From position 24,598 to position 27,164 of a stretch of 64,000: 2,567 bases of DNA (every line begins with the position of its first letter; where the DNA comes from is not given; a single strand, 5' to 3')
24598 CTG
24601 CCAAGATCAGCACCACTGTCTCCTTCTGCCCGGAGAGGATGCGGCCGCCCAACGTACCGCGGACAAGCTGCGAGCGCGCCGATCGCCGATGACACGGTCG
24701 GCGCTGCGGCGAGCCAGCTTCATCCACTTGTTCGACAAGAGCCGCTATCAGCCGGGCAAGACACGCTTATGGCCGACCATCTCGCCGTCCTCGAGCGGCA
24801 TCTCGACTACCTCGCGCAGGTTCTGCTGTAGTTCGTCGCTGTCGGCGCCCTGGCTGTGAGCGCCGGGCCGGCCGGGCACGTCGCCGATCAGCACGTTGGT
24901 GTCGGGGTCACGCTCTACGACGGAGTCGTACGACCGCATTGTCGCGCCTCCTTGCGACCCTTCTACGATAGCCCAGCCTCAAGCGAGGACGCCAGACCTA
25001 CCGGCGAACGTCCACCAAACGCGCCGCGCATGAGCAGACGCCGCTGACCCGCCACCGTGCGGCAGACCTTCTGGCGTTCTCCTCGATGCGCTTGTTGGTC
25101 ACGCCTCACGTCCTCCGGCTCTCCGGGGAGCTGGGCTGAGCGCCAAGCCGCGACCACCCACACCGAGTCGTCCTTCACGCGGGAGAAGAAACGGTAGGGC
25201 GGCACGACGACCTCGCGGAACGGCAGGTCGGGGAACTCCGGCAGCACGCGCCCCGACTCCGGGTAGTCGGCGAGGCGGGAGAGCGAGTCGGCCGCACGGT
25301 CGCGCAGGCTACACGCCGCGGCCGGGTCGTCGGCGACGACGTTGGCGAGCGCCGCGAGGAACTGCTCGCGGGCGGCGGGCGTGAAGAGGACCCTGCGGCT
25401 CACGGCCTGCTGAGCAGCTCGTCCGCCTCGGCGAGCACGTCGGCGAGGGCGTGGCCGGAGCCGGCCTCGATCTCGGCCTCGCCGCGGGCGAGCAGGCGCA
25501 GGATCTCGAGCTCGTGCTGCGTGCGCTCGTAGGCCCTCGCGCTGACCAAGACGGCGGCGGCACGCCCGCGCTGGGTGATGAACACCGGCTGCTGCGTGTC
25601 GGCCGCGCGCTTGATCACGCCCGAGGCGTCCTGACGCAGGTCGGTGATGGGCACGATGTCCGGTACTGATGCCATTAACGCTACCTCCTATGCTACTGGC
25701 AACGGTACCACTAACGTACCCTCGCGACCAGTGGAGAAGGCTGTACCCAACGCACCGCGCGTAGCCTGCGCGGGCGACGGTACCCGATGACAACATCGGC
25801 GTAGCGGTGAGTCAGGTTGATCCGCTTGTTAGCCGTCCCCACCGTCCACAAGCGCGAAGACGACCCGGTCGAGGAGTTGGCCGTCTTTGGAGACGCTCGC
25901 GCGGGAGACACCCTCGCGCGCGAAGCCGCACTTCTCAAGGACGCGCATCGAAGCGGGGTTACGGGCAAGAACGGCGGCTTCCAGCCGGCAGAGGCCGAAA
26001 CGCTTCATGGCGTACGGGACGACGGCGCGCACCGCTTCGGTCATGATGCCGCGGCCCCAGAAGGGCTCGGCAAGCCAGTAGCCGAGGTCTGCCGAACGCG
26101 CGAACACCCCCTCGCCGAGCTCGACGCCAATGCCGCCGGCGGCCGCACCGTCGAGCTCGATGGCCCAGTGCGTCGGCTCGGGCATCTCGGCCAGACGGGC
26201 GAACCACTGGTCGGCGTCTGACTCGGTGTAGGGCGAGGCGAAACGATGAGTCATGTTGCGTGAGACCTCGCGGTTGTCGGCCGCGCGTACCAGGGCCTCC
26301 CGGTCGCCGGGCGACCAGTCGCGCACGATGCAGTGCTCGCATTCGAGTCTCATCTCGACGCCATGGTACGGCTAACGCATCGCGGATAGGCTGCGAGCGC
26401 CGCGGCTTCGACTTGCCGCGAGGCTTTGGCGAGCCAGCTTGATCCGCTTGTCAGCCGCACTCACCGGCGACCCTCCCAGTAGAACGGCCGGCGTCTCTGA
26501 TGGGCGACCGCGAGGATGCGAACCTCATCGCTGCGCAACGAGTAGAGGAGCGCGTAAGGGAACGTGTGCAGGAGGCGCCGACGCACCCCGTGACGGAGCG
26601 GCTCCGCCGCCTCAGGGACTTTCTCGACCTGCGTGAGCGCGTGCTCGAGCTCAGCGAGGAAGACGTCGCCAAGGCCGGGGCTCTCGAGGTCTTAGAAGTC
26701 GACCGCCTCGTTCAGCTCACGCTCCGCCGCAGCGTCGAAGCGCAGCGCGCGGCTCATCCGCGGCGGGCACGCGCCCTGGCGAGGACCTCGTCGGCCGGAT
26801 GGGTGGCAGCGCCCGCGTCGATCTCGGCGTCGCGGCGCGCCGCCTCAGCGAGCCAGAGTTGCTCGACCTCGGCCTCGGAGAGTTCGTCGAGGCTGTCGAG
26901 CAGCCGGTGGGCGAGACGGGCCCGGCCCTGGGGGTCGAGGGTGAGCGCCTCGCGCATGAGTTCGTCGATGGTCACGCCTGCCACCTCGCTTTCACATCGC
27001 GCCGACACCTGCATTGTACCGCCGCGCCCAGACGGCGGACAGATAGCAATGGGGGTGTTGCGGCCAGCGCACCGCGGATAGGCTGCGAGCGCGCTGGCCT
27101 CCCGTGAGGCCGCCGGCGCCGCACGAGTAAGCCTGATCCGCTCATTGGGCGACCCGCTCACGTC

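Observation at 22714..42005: About 19-kb array of about 27 cassettes bounded by attC sites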

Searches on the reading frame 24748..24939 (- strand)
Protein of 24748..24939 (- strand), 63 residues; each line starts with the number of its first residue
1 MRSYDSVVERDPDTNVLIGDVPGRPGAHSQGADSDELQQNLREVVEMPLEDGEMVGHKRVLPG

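Call 28: search_protein_families(library=pfam, max_evalue=0.01, proteins=[window:24748-24939:-])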
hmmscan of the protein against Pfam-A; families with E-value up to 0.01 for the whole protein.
window:24748-24939:- (63 aa): 1 family
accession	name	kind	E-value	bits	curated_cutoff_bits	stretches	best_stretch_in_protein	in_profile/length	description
PF21748.3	UPF0150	-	0.004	17.5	27.3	1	12-46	16-50/64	UPF0150-like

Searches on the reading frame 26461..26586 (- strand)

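Call 28: search_protein_families(library=pfam, max_evalue=0.01, proteins=[window:26461-26586:-])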
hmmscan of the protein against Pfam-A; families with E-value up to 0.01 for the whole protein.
window:26461-26586:- (41 aa): 1 family
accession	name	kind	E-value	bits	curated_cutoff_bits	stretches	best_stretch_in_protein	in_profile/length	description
PF05016.21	ParE_toxin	-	0.0091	17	23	1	4-33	58-88/89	ParE toxin of type II toxin-antitoxin system, parDE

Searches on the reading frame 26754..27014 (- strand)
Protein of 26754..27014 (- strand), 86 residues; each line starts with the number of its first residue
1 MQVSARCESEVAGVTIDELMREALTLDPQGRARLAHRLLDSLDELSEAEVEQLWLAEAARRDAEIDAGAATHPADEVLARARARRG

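Call 28: search_protein_families(library=pfam, max_evalue=0.01, proteins=[window:26754-27014:-])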
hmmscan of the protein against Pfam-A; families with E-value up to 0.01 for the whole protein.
window:26754-27014:- (86 aa): 1 family
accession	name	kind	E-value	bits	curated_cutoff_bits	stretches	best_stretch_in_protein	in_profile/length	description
PF09720.15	Unstab_antitox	-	5.7e-10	39.5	23.3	1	26-71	2-47/54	Putative addiction module component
